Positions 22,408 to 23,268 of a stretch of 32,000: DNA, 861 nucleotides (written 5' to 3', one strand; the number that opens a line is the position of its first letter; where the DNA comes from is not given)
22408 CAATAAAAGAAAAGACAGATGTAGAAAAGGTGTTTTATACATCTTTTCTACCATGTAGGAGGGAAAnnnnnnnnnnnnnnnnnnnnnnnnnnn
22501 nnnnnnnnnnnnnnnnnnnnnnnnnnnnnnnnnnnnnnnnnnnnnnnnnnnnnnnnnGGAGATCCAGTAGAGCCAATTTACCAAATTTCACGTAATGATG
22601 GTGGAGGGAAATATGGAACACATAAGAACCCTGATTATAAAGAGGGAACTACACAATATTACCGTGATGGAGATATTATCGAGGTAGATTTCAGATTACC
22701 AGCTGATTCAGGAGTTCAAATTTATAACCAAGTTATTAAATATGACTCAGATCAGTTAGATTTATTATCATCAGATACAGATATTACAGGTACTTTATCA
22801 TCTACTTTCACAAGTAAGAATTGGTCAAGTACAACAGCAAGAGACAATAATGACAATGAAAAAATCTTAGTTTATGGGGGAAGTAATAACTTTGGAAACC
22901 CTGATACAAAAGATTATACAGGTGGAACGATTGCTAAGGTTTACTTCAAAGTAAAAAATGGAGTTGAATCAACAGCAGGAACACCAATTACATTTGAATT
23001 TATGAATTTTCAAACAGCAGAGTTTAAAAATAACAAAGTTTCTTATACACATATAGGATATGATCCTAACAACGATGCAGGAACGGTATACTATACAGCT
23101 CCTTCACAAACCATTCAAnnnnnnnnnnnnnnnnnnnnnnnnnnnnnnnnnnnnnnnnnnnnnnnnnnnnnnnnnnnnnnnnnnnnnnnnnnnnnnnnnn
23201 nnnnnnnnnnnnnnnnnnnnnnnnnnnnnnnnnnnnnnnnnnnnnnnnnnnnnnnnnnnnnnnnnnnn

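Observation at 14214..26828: Cellulosome-style cohesin-dockerin assembly locus with lectin/Ig cargo and no carbohydrate-active enzyme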

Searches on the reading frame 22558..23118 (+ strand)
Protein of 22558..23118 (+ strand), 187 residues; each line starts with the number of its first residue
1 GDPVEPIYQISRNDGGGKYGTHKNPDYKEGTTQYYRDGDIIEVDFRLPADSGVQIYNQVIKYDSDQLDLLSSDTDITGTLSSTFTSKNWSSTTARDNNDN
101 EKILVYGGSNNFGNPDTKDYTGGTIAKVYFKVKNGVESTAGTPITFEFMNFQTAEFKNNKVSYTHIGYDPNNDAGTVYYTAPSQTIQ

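Call 9: find_homologous_proteins(query=A2, max_evalue=0.001)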
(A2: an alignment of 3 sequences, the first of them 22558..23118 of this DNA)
Query A2 (3 sequences): 1525 candidates shared short words with the query, none scored E <= 0.001.

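Call 16: search_protein_families(library=pfam, proteins=[window:22558-23118:+], max_evalue=10)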
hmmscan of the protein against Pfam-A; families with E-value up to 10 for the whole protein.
window:22558-23118:+ (187 aa): 1 family
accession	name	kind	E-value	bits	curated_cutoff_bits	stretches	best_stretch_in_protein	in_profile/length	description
PF05005.20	Ocnus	-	0.11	13.1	23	1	96-119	72-95/108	Janus/Ocnus family (Ocnus)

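Call 17: predict_structure(alignment_id=A2)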
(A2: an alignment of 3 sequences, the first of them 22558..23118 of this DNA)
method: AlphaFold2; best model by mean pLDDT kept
length: 187 residues; sequences in the alignment: 3
mean_pLDDT: 64.5   pTM: 0.65
mean pLDDT of the five models: 64.5, 62.5, 62.5, 55.9, 55.1
residues with pLDDT >= 90: 0; 70-90: 89; 50-70: 59; < 50: 39
segments of 3 or more residues with pLDDT < 50: 1-7, 9-18, 167-187
pLDDT, mean of each block of 10 residues (from residue 1): 36 42 59 71 76 75 82 77 73 74 81 64 79 66 61 71 55 38 37
secondary structure, 60 per line:
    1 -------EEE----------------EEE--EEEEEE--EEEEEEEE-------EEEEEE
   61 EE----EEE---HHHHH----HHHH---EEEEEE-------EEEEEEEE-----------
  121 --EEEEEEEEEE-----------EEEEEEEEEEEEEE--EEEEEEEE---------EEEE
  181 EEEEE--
elements in order: E8-10 E27-29 E32-37 E40-47 E55-62 E67-69 H73-77 H82-85 E89-94 E102-109 E123-132 E144-157 E160-167 E177-185

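Call 19: search_protein_representatives(alignment_id=A2)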
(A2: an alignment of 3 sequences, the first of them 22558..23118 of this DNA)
Query: 3 sequences, 182 profile positions. Proteins with E-value up to 0.001 (for the whole library): 24; up to 1e-10: 19; up to 1e-30: 15. The best 24 are listed.
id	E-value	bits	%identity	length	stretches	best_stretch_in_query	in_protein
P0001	6.2e-79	280.4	-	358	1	4-181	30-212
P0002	3.0e-66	239.1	-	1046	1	5-181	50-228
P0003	7.5e-55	201.9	-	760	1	2-181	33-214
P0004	3.2e-51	190.1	-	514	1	1-181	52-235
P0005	8.1e-49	182.2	-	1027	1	2-181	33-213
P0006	1.6e-45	171.5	-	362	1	15-181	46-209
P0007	8.6e-43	162.6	-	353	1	3-181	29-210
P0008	1.6e-40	155.2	-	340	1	15-178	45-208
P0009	2.2e-38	148.2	-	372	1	7-181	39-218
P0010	1.5e-37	145.5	-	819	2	2-181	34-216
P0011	3.2e-37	144.4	-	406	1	1-181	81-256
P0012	5.1e-37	143.8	-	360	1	17-177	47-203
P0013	3.4e-35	137.9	-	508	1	1-182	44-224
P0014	1.6e-32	129.1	-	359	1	10-180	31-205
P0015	2.1e-31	125.5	-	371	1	15-169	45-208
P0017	1.0e-28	116.7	-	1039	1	6-181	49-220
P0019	1.1e-22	97.1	-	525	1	3-177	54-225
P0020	7.3e-08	48.8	-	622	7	49-136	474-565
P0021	9.6e-07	45.1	-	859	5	30-131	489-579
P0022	1.1e-05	41.7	-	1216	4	33-82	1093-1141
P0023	5.2e-05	39.5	-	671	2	34-84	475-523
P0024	1.9e-04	37.6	-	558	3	33-84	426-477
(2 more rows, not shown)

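Call 20: search_protein_families(library=pfam, proteins=[P0020, P0021, P0022, P0023, P0024], max_evalue=0.01)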
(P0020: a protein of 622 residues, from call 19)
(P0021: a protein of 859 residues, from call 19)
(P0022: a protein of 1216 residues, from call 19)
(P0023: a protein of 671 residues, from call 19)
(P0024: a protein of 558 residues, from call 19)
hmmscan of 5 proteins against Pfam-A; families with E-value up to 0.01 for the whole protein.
P0020 (622 aa): 9 families
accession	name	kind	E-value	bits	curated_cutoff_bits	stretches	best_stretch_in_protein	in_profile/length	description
PF05593.20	RHS_repeat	-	8.2e-22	77.5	22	0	95-123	3-31/38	RHS Repeat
PF24163.2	HCP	-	1.9e-12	48.1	27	0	393-458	40-105/169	Head completion protein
PF25023.1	TEN_YD-shell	-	2.2e-07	29.8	50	0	466-506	110-150/909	Teneurin YD-shell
PF14760.11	Rnk_N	-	1.1e-06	29.4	23.7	0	16-29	5-18/41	Rnk N-terminus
PF02181.28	FH2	-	3e-05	23.8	34.8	0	94-131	207-244/372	Formin Homology 2 Domain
PF25320.1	TELO2_ARM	-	5.6e-05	23.2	27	0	464-502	118-156/242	TELO2 ARM repeat domain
PF23302.1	HTH_DNAJC9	-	0.00038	21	27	0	72-89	10-27/69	DNAJC9 HTH domain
PF12385.14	Peptidase_C70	-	0.00065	20.1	19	0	38-54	116-132/141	Papain-like cysteine protease AvrRpt2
PF14555.12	UBA_4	-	0.0067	16.6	21.8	0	31-44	27-40/43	UBA-like domain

P0021 (859 aa): 2 families
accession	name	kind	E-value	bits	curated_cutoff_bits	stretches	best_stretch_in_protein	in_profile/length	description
PF00963.24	Cohesin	-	2.6e-59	199.9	24.1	5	172-301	3-139/139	Cohesin domain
PF17850.7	CysA_C_terminal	-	0.0018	19.2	29.7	0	288-314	1-27/43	CysA C-terminal regulatory domain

P0022 (1216 aa): 5 families
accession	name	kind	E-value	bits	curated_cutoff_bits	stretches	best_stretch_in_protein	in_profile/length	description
PF00963.24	Cohesin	-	1.6e-68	229.7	24.1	6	672-776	2-112/139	Cohesin domain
PF23274.1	DUF7077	-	2.7e-05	24.4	27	0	1061-1123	46-110/122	Domain of unknown function (DUF7077)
PF05428.17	CRF-BP_N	-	0.0051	17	25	0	506-554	49-96/127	Corticotropin-releasing factor binding protein N-terminal domain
PF03319.19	EutN_CcmL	-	0.0056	17.6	25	0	663-688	32-57/83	Ethanolamine utilisation protein EutN/carboxysome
PF19161.5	DUF5843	-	0.0081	16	25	0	1073-1123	83-133/196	Family of unknown function (DUF5843)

P0023 (671 aa): 2 families
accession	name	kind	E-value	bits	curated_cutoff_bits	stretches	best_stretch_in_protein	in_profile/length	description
PF00963.24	Cohesin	-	8.1e-28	97.8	24.1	2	239-343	3-115/139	Cohesin domain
PF00404.24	Dockerin_1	-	3.3e-22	78.9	22.9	2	374-430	1-56/57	Dockerin type I domain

P0024 (558 aa): 11 families
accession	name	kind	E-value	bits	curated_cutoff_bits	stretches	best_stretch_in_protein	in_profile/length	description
PF00963.24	Cohesin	-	1.7e-29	103.3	24.1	3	194-299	2-116/139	Cohesin domain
PF02368.24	Big_2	-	2e-15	57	22.8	1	329-405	2-79/79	Bacterial Ig-like domain (group 2)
PF15418.12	DUF4625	-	3.8e-08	34.1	27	0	185-232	11-63/131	Domain of unknown function (DUF4625)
PF16640.11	Big_3_5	-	5.2e-08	33.8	35.5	0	335-394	2-68/88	Bacterial Ig-like domain (group 3)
PF10618.14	Tail_tube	-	0.00021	21.6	23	0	154-194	62-102/117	Phage tail tube protein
PF14728.12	PTHB1_GAE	-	0.0011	19.9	27.4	0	405-450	23-70/88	PTHB1 GAE domain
PF14221.11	DUF4330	-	0.0019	18.8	27.6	0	341-435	72-154/167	Domain of unknown function (DUF4330)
PF10974.15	DUF2804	-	0.0031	17.2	26.9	0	392-471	99-181/339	Domain of unknown function (DUF2804)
PF19769.4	CPxCG_zf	-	0.0038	17.5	27.2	0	141-231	49-137/183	CPxCG-related zinc finger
PF22359.2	Big-like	-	0.0044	17.7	27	1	361-409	2-48/48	Bacterial Ig-like domain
PF22963.3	Ig_NUP210_3rd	-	0.0062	17.2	27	0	364-399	53-88/105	NUP210 Ig-like domain 3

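Call 22: fold_search(model_id=the predicted structure, library=pdb)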
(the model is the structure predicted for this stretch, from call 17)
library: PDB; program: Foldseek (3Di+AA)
matches with E <= 10: 618; with E <= 0.001: 11
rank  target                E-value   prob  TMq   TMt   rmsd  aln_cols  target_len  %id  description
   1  4dh2_A                2.0e-04  1.00  0.43  0.50   4.1       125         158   16  Crystal structure of Coh-OlpC(Cthe_0452)-Doc435(Cthe_0435) complex: A novel type I Cohesin-Dockerin complex from Clost (released 2012-11-28)
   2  1tyj                  2.5e-04  1.00  0.46  0.50   4.7       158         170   17  Crystal Structure Analysis of type II Cohesin A11 from Bacteroides cellulosolvens (released 2005-04-26)
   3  4dh2_C                3.1e-04  1.00  0.42  0.49   8.8       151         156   16  Crystal structure of Coh-OlpC(Cthe_0452)-Doc435(Cthe_0435) complex: A novel type I Cohesin-Dockerin complex from Clost (released 2012-11-28)
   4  2y3n_A                7.1e-04  1.00  0.42  0.45  10.1       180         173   14  Type II cohesin-dockerin domain from Bacteroides cellolosolvens (released 2012-01-11)
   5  6kgf_C                7.5e-04  1.00  0.36  0.44   8.7       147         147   16  Crystal structure of CaDoc0917(R16D)-CaCohA2 complex at pH 8.2 (released 2020-07-08)
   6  1qzn                  7.9e-04  1.00  0.35  0.38  12.2       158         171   18  Crystal Structure Analysis of a type II cohesin domain from the cellulosome of Acetivibrio cellulolyticus (released 2004-09-21)
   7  3ghp_B                8.3e-04  1.00  0.40  0.41  11.8       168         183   14  Structure of the second type II cohesin module from the adaptor ScaA scaffoldin of Acetivibrio cellulolyticus (includi (released 2009-06-23)
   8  3f2l                  9.2e-04  1.00  0.39  0.42  12.8       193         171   14  Crystal structure analysis of the K171A mutation of N-terminal type II cohesin 1 from the cellulosomal ScaB subunit of A (released 2008-12-02)
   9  5g5d_A                9.7e-04  1.00  0.49  0.56   4.4       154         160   16  Crystal Structure of the CohScaC2-XDocCipA type II complex from Clostridium thermocellum (released 2017-04-05)
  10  4ums                  9.7e-04  1.00  0.38  0.44   5.6       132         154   20  The crystal structure of the seventh ScaB type I cohesin from Pseudobacteroides cellulosolvens (released 2015-05-06)
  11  5nrk_A                9.7e-04  1.00  0.33  0.41   9.0       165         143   13  Crystal structure of the sixth cohesin from Acetivibrio cellulolyticus' scaffoldin B in complex with Cel5 dockerin S15 (released 2018-01-31)
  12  5k39_A                1.1e-03  1.00  0.40  0.44  11.9       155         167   17  THE TYPE II COHESIN DOCKERIN COMPLEX FROM CLOSTRIDIUM THERMOCELLUM (released 2017-03-29)
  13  1zv9                  1.1e-03  1.00  0.37  0.40  12.9       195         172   14  Crystal structure analysis of a type II cohesin domain from the cellulosome of Acetivibrio cellulolyticus- SeMet derivat (released 2006-06-13)
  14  4u3s_A                1.2e-03  1.00  0.40  0.44  12.1       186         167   12  Crystal structure of Coh3ScaB-XDoc_M1ScaA complex: A N-terminal interface mutant of type II Cohesin-X-Dockerin complex (released 2015-07-29)
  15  2y3n_C                1.3e-03  1.00  0.43  0.47   9.2       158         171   14  Type II cohesin-dockerin domain from Bacteroides cellolosolvens (released 2012-01-11)
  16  3l8q_D                1.4e-03  1.00  0.37  0.22  12.0       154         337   17  Structure analysis of the type II cohesin dyad from the adaptor ScaA scaffoldin of Acetivibrio cellulolyticus (released 2010-05-05)
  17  3fnk_A                1.6e-03  1.00  0.39  0.41   7.9       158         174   15  Crystal structure of the second type II cohesin module from the cellulosomal adaptor ScaA scaffoldin of Acetivibrio ce (released 2009-06-23)
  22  3ghp_A                1.9e-03  1.00  0.39  0.38  12.0       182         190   13  Structure of the second type II cohesin module from the adaptor ScaA scaffoldin of Acetivibrio cellulolyticus (includi (released 2009-06-23)
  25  3fnk_C                2.4e-03  1.00  0.38  0.41  12.1       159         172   12  Crystal structure of the second type II cohesin module from the cellulosomal adaptor ScaA scaffoldin of Acetivibrio ce (released 2009-06-23)
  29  3l8q_A                2.8e-03  1.00  0.39  0.23  13.1       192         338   14  Structure analysis of the type II cohesin dyad from the adaptor ScaA scaffoldin of Acetivibrio cellulolyticus (released 2010-05-05)
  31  3fnk_B                2.9e-03  1.00  0.39  0.42   8.2       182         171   15  Crystal structure of the second type II cohesin module from the cellulosomal adaptor ScaA scaffoldin of Acetivibrio ce (released 2009-06-23)
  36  3l8q_C                4.2e-03  1.00  0.44  0.26   9.7       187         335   11  Structure analysis of the type II cohesin dyad from the adaptor ScaA scaffoldin of Acetivibrio cellulolyticus (released 2010-05-05)
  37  2jh2_C                4.9e-03  0.98  0.30  0.40  13.5       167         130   12  X-ray crystal structure of a cohesin-like module from Clostridium perfringens (released 2007-11-06)
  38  2o4e_MODEL_1_A        4.9e-03  0.98  0.33  0.37  15.6       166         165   14  The solution structure of a protein-protein interaction module from a family 84 glycoside hydrolase of Clostri (released 2007-11-06)
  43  2jh2_B                6.8e-03  1.00  0.35  0.46  10.0       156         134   13  X-ray crystal structure of a cohesin-like module from Clostridium perfringens (released 2007-11-06)
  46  2jh2_A                7.5e-03  0.95  0.28  0.37  15.7       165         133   12  X-ray crystal structure of a cohesin-like module from Clostridium perfringens (released 2007-11-06)
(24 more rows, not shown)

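Call 27: search_solved_structures(query=A3, max_evalue=1, show_alignments=2)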
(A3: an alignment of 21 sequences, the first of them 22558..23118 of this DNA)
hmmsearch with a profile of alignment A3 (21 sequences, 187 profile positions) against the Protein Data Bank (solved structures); distinct sequences matched with E-value up to 1: 8.
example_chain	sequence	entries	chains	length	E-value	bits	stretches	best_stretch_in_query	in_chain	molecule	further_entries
3l8q_A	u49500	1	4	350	1.2e-06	31.7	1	37-136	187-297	Cellulosomal scaffoldin adaptor protein B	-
3fnk_A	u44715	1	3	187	0.00024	24.1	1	37-136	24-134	Cellulosomal scaffoldin adaptor protein B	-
3ghp_A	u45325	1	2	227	0.00047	23.2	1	37-136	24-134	Cellulosomal scaffoldin adaptor protein B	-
4u3s_A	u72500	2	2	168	0.0062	19.5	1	37-136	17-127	Cellulosomal scaffoldin adaptor protein B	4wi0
4ums_A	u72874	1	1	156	0.014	18.4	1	93-135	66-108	CELLULOSOMAL ANCHORING SCAFFOLDIN B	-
3hzh_A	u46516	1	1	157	0.087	15.8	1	32-65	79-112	Chemotaxis response regulator (CheY-3)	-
1g1k_A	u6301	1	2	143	0.66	12.9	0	96-144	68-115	SCAFFOLDING PROTEIN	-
2vn5_A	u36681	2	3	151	0.81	12.6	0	96-144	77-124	SCAFFOLDING PROTEIN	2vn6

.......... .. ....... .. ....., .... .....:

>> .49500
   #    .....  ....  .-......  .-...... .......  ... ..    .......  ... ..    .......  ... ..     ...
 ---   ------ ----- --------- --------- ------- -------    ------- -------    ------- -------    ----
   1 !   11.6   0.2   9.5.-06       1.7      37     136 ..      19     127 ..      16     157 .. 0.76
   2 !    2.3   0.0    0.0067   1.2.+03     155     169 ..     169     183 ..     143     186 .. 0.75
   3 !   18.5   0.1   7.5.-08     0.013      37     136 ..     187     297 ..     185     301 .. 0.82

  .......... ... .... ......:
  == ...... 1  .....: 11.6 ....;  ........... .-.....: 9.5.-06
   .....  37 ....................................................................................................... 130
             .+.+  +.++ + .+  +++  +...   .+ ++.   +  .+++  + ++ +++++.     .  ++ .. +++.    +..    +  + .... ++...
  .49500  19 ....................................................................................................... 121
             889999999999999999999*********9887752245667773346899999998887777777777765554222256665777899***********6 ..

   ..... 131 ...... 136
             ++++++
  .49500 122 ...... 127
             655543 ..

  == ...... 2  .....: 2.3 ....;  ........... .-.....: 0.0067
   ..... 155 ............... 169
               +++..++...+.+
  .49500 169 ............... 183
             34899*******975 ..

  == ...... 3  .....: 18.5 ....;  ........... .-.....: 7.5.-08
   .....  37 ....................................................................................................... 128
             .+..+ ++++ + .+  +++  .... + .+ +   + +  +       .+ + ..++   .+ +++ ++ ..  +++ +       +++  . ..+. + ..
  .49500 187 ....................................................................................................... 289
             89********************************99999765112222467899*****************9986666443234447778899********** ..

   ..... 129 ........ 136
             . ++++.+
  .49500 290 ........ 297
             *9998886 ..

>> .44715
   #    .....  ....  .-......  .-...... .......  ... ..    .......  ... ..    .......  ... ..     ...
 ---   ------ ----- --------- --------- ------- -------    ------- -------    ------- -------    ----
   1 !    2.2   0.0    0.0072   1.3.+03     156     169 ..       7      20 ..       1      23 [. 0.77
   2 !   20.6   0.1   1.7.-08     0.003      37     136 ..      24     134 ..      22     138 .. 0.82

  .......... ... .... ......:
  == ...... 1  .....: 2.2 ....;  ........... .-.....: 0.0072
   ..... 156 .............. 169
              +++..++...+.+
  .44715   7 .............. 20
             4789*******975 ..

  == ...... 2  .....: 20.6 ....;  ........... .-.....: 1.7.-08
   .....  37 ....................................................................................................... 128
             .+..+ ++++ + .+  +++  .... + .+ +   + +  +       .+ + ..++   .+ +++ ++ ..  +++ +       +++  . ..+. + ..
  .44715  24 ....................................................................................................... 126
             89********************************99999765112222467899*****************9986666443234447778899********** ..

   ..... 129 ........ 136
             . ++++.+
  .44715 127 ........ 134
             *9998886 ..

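Call 30: find_related_loci(query=A2, collection=genome_contigs, flank=10000)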
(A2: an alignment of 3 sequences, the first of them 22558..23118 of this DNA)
Query A2 (187 aa) in genome_contigs; peptide patterns used: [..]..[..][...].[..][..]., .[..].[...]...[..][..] (x = any residue, [..] = any of these).
37 stretches matched a pattern; 3 encode a relative of the query (tblastn E <= 1e-3); 3 distinct loci.
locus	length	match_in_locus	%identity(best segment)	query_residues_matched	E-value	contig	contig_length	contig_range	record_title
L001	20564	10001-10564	63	1-186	1e-79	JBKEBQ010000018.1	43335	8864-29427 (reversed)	MAG: Breznakia sp. isolate VLC_068 k121_15881100, whole genome shotgun sequence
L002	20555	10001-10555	54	2-186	3e-63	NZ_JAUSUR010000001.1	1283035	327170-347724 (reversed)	Breznakia pachnodae strain DSM 16784 Ga0480556_01, whole genome shotgun sequence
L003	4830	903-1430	45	4-186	2e-45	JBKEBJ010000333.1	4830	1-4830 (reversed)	MAG: Coprobacillaceae bacterium isolate VLC_075 k121_11930366, whole genome shotgun sequence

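Call 37: predict_structure(alignment_id=A3)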
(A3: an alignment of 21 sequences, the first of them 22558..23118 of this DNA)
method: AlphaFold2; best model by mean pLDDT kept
length: 187 residues; sequences in the alignment: 21
mean_pLDDT: 94.2   pTM: 0.89
mean pLDDT of the five models: 94.2, 94.1, 94.0, 94.0, 93.9
residues with pLDDT >= 90: 161; 70-90: 24; 50-70: 2; < 50: 0
segments of 3 or more residues with pLDDT < 50: none
pLDDT, mean of each block of 10 residues (from residue 1): 93 80 85 92 96 97 98 97 96 98 98 92 97 91 97 95 96 97 97
secondary structure, 60 per line:
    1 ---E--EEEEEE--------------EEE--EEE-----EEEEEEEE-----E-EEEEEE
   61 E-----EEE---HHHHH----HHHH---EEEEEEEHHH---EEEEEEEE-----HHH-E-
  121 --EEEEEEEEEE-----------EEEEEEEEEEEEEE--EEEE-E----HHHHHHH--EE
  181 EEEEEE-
elements in order: E7-12 E27-29 E32-34 E40-47 E55-61 E67-69 H73-77 H82-85 E89-95 E102-109 E123-132 E144-157 E160-163 H170-176 E179-186
